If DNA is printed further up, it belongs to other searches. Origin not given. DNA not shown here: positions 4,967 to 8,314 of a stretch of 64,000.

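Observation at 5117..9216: Translationally coupled RhuM + Type III Res-like helicase-nuclease cassette with no methyltransferase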

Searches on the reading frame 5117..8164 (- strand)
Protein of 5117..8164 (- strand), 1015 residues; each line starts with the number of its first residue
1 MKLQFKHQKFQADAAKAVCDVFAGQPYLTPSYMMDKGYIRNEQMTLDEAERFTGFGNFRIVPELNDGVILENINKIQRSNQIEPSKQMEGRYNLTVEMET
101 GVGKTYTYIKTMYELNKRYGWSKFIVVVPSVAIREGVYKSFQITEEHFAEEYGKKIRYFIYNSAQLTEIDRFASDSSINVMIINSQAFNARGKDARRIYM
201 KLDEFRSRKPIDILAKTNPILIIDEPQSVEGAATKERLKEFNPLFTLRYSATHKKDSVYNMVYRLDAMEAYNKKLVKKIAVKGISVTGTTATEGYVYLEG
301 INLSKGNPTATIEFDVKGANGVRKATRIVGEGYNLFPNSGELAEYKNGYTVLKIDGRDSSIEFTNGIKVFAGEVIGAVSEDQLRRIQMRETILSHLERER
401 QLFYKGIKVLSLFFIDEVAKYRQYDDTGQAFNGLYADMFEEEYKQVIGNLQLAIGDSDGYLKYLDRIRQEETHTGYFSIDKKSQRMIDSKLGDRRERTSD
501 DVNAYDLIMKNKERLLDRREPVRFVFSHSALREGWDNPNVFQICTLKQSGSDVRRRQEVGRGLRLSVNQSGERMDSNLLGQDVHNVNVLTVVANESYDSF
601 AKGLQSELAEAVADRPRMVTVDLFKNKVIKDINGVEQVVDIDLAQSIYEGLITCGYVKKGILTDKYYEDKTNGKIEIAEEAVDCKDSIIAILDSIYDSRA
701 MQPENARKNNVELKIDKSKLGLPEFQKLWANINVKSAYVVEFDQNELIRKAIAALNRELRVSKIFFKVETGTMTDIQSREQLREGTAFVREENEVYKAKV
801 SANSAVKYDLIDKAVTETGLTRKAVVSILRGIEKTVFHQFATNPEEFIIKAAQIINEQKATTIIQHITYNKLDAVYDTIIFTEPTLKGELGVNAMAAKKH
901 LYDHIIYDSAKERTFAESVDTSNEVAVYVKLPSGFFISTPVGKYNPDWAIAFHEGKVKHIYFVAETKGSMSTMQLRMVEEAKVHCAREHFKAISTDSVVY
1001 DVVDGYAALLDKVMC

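Call 3: search_protein_families(library=pfam, proteins=[window:5117-8164:-])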
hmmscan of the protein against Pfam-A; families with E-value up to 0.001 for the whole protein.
window:5117-8164:- (1015 aa): 3 families
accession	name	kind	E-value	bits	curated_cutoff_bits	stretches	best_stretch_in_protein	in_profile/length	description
PF19778.5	RE_endonuc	-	5.5e-34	116.7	23.4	1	898-1004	1-106/108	Endonuclease domain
PF04851.21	ResIII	-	2.5e-14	54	22.5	1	81-254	20-163/164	Type III restriction enzyme, res subunit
PF00270.35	DEAD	-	1.1e-06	28.9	26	1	88-254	12-161/167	DEAD/DEAH box helicase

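Call 4: search_protein_families(library=padloc, proteins=[window:5117-8164:-], max_evalue=0.01)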
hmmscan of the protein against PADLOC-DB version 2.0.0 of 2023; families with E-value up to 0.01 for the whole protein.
window:5117-8164:- (1015 aa): 5 families
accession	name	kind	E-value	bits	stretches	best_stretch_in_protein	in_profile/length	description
PDLC03647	REase_III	-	1.2e-285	948.5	1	1-1013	1-986/989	Type III restriction enzyme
PDLC03649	REase_III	-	4.7e-92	307.4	1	63-997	42-950/973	Type III restriction enzyme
PDLC03650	REase_III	-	4.1e-07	26.8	1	468-578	325-432/898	Type III restriction enzyme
PDLC03653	REase_III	-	2.3e-06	24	1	512-566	416-470/883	Type III restriction enzyme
PDLC03648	REase_III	-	5.3e-06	22.8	1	524-569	313-358/871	Type III restriction enzyme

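Call 5: search_protein_families(library=ncbifam, proteins=[window:5117-8164:-])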
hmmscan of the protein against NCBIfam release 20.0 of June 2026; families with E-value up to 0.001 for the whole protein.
window:5117-8164:- (1015 aa): 2 families
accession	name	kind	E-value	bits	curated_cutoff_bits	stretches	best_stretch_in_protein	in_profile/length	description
NF012027.0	PRK15483.1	equivalog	9.3e-107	358.1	564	1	1-1000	1-966/986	type III restriction-modification system endonuclease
NF046055.1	restr_BPTD_3080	equivalog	2.4e-08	32.4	800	1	478-564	530-616/970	BPTD_3080 family restriction endonuclease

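Call 11: find_homologous_proteins(query=window:5117-8164:-, max_evalue=1e-20)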
Query window:5117-8164:- (1015 aa): 8000 proteins with E <= 1e-20 among 8000 candidates; the best 120 are listed.
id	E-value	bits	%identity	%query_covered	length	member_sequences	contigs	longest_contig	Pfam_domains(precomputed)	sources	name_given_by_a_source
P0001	0.0e+0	2260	100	100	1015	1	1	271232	PF00270.36,PF19778.6,PF04851.22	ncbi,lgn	-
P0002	0.0e+0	2089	91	100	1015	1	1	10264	PF00270.36,PF19778.6,PF04851.22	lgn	-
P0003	0.0e+0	2085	91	100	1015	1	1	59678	PF00270.36,PF19778.6,PF04851.22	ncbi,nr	ncbi:MAG: DEAD/DEAH box helicase family protein [Peptococcaceae bacterium]|nr:DEAD/DEAH box helicase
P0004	0.0e+0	2079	91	100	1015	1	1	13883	PF00270.36,PF19778.6,PF04851.22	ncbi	-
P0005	0.0e+0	2077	90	100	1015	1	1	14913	PF00270.36,PF19778.6,PF04851.22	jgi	jgi:type III restriction enzyme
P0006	0.0e+0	2077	91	100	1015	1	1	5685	PF00270.36,PF19778.6,PF04851.22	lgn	-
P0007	0.0e+0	2075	90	100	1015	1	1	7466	PF00270.36,PF19778.6,PF04851.22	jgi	jgi:type III restriction enzyme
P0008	0.0e+0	2073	90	100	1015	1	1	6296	PF00270.36,PF19778.6,PF04851.22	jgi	-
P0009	0.0e+0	2073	90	100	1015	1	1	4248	PF00270.36,PF19778.6,PF04851.22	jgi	jgi:type III restriction enzyme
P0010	0.0e+0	2071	90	100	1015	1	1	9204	PF00270.36,PF19778.6,PF04851.22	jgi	-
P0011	0.0e+0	2071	90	100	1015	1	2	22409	PF00270.36,PF19778.6,PF04851.22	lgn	-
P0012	0.0e+0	2070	90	100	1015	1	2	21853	PF00270.36,PF19778.6,PF04851.22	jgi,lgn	jgi:type III restriction enzyme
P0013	0.0e+0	2069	90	100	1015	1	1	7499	PF00270.36,PF19778.6,PF04851.22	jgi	-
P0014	0.0e+0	2068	90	100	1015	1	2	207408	PF00270.36,PF19778.6,PF04851.22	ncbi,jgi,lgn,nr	ncbi:MAG: restriction endonuclease subunit R [Desulforudis sp.]|jgi:type III restriction enzyme|nr:M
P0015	0.0e+0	2068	90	100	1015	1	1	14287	PF00270.36,PF19778.6,PF04851.22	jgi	-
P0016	0.0e+0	2065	89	100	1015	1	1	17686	PF00270.36,PF19778.6,PF04851.22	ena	-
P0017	0.0e+0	2065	90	100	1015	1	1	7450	PF00270.36,PF19778.6,PF04851.22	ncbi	-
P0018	0.0e+0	2064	90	100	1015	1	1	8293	PF00270.36,PF19778.6,PF04851.22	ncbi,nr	ncbi:MAG: Type III restriction enzyme, res subunit [Pelotomaculum sp. PtaB.Bin104]|nr:MAG: Type III 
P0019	0.0e+0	2064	90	100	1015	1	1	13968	PF00270.36,PF19778.6,PF04851.22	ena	-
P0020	0.0e+0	2064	90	100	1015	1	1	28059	PF00270.36,PF19778.6,PF04851.22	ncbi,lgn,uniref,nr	ncbi:DEAD/DEAH box helicase family protein [Pelotomaculum terephthalicicum JT]|uniref:type III restr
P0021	0.0e+0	2063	90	100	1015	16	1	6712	PF00270.36,PF19778.6,PF04851.22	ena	-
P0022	0.0e+0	2062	90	100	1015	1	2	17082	PF00270.36,PF19778.6,PF04851.22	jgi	-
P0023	0.0e+0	2062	90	100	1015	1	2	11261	PF00270.36,PF19778.6,PF04851.22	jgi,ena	-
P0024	0.0e+0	2060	89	100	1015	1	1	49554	PF00270.36,PF19778.6,PF04851.22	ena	-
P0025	0.0e+0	2059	89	100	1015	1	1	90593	PF00270.36,PF19778.6,PF04851.22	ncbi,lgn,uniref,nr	ncbi:type III restriction enzyme [Geosporobacter subterraneus DSM 17957]|uniref:Type III restriction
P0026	0.0e+0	2057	89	100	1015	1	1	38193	PF00270.36,PF19778.6,PF04851.22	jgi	-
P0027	0.0e+0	2055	89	100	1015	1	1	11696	PF00270.36,PF19778.6,PF04851.22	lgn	-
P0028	0.0e+0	2054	89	100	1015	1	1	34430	PF00270.36,PF19778.6,PF04851.22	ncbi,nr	ncbi:MAG: DEAD/DEAH box helicase family protein [Desulfotomaculaceae bacterium]|nr:DEAD/DEAH box hel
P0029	0.0e+0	2053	89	100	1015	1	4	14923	PF00270.36,PF19778.6,PF04851.22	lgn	-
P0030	0.0e+0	2053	89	100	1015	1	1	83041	PF00270.36,PF19778.6,PF04851.22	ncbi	ncbi:MAG: type III restriction-modification system endonuclease [Eubacteriales bacterium]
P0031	0.0e+0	2052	89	100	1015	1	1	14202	PF00270.36,PF19778.6,PF04851.22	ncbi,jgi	-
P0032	0.0e+0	2051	88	100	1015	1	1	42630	PF00270.36,PF19778.6,PF04851.22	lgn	-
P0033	0.0e+0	2051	89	100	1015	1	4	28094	PF00270.36,PF19778.6,PF04851.22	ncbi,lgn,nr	ncbi:MAG: DEAD/DEAH box helicase family protein [Dehalobacter sp.]|nr:DEAD/DEAH box helicase family 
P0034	0.0e+0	2049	88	100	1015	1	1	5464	PF00270.36,PF19778.6,PF04851.22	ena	-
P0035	0.0e+0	2049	88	100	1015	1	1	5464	PF00270.36,PF19778.6,PF04851.22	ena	-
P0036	0.0e+0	2048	88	100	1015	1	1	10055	PF00270.36,PF19778.6,PF04851.22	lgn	-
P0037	0.0e+0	2048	88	100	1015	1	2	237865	PF00270.36,PF19778.6,PF04851.22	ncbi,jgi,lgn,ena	-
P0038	0.0e+0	2048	89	100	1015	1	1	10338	PF00270.36,PF19778.6,PF04851.22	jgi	-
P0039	0.0e+0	2045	88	100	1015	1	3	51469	PF00270.36,PF19778.6,PF04851.22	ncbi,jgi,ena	ncbi:MAG: type III restriction-modification system endonuclease [Desulfitobacterium sp.]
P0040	0.0e+0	2041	89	100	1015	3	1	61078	PF00270.36,PF19778.6,PF04851.22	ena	-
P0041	0.0e+0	2040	88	100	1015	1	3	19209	PF00270.36,PF19778.6,PF04851.22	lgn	-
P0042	0.0e+0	2037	88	100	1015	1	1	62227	PF00270.36,PF19778.6,PF04851.22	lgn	-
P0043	0.0e+0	2037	88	100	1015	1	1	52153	PF00270.36,PF19778.6,PF04851.22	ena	-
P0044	0.0e+0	2036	88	100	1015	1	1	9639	PF00270.36,PF19778.6,PF04851.22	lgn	-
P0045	0.0e+0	2035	88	100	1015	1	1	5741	PF00270.36,PF19778.6,PF04851.22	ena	-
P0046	0.0e+0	2035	88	100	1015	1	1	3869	PF00270.36,PF19778.6,PF04851.22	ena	-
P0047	0.0e+0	2034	88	100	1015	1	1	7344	PF00270.36,PF19778.6,PF04851.22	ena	-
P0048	0.0e+0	2033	88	100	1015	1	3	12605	PF00270.36,PF19778.6,PF04851.22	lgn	-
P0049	0.0e+0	2033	88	100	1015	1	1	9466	PF00270.36,PF19778.6,PF04851.22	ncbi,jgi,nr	ncbi:MAG: DEAD/DEAH box helicase family protein [Clostridia bacterium]|jgi:type III restriction enzy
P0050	0.0e+0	2032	88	100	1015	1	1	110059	PF00270.36,PF19778.6,PF04851.22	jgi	jgi:type III restriction enzyme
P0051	0.0e+0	2032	88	100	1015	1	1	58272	PF00270.36,PF19778.6,PF04851.22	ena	-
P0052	0.0e+0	2032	89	100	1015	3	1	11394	PF00270.36,PF19778.6,PF04851.22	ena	-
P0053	0.0e+0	2031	88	100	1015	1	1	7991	PF00270.36,PF19778.6,PF04851.22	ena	-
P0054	0.0e+0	2030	88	100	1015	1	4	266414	PF00270.36,PF19778.6,PF04851.22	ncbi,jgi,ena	jgi:type III restriction enzyme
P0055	0.0e+0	2029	88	100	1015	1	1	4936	PF00270.36,PF19778.6,PF04851.22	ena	-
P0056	0.0e+0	2028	88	100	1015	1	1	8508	PF00270.36,PF19778.6,PF04851.22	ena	-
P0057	0.0e+0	2028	88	100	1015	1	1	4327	PF00270.36,PF19778.6,PF04851.22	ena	-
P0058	0.0e+0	2017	88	100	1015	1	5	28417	PF00270.36,PF19778.6,PF04851.22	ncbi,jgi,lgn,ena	jgi:type III restriction enzyme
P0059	0.0e+0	2017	87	100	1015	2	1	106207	PF00270.36,PF19778.6,PF04851.22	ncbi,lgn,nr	ncbi:MAG TPA: restriction endonuclease subunit R [Desulfotomaculum sp.]|nr:restriction endonuclease 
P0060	0.0e+0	2017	88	100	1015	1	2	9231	PF00270.36,PF19778.6,PF04851.22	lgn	-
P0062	0.0e+0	2016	87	100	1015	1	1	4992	PF00270.36,PF19778.6,PF04851.22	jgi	jgi:type III restriction enzyme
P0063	0.0e+0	2015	87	100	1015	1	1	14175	PF00270.36,PF19778.6,PF04851.22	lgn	-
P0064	0.0e+0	2010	87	100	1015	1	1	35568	PF00270.36,PF19778.6,PF04851.22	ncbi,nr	ncbi:MAG: hypothetical protein DDT21_02095 [Syntrophomonadaceae bacterium]|nr:hypothetical protein [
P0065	0.0e+0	2005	87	100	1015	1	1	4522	PF00270.36,PF19778.6,PF04851.22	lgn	-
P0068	0.0e+0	2003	86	100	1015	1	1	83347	PF00270.36,PF19778.6,PF04851.22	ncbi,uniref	ncbi:type III restriction-modification system endonuclease [Pelotomaculum propionicicum]|uniref:type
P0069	0.0e+0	2001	87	100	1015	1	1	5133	PF00270.36,PF19778.6,PF04851.22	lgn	-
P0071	0.0e+0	1999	87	100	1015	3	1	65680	PF00270.36,PF19778.6,PF04851.22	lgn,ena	-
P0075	0.0e+0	1992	86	100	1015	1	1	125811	PF00270.36,PF19778.6,PF04851.22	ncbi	-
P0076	0.0e+0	1988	86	100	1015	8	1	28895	PF00270.36,PF19778.6,PF04851.22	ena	-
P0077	0.0e+0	1987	86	100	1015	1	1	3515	PF00270.36,PF19778.6,PF04851.22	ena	-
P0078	0.0e+0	1977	86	100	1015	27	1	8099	PF00270.36,PF19778.6,PF04851.22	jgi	jgi:type III restriction enzyme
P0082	0.0e+0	1960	85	100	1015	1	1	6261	PF00270.36,PF19778.6,PF04851.22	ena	-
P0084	0.0e+0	1952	84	100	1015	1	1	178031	PF00270.36,PF19778.6,PF04851.22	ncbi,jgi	ncbi:MAG: type III restriction-modification system endonuclease [bacterium]|jgi:type III restriction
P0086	0.0e+0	1937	85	100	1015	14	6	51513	PF00270.36,PF19778.6,PF04851.22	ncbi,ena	-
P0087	0.0e+0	1933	85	100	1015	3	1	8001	PF00270.36,PF19778.6,PF04851.22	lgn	-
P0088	0.0e+0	1931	84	100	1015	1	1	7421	PF19778.6,PF04851.22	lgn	-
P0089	0.0e+0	1929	83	100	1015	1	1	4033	PF00270.36,PF19778.6,PF04851.22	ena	-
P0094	0.0e+0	1898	82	100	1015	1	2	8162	PF00270.36,PF19778.6,PF04851.22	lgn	-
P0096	0.0e+0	1878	82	100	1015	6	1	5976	PF00270.36,PF19778.6,PF04851.22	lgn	-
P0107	0.0e+0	1844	79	100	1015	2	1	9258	PF00270.36,PF19778.6,PF04851.22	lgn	-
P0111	0.0e+0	1839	79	100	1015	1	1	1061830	PF00270.36,PF19778.6,PF04851.22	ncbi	ncbi:MAG: type III restriction-modification system endonuclease [Eubacteriales bacterium]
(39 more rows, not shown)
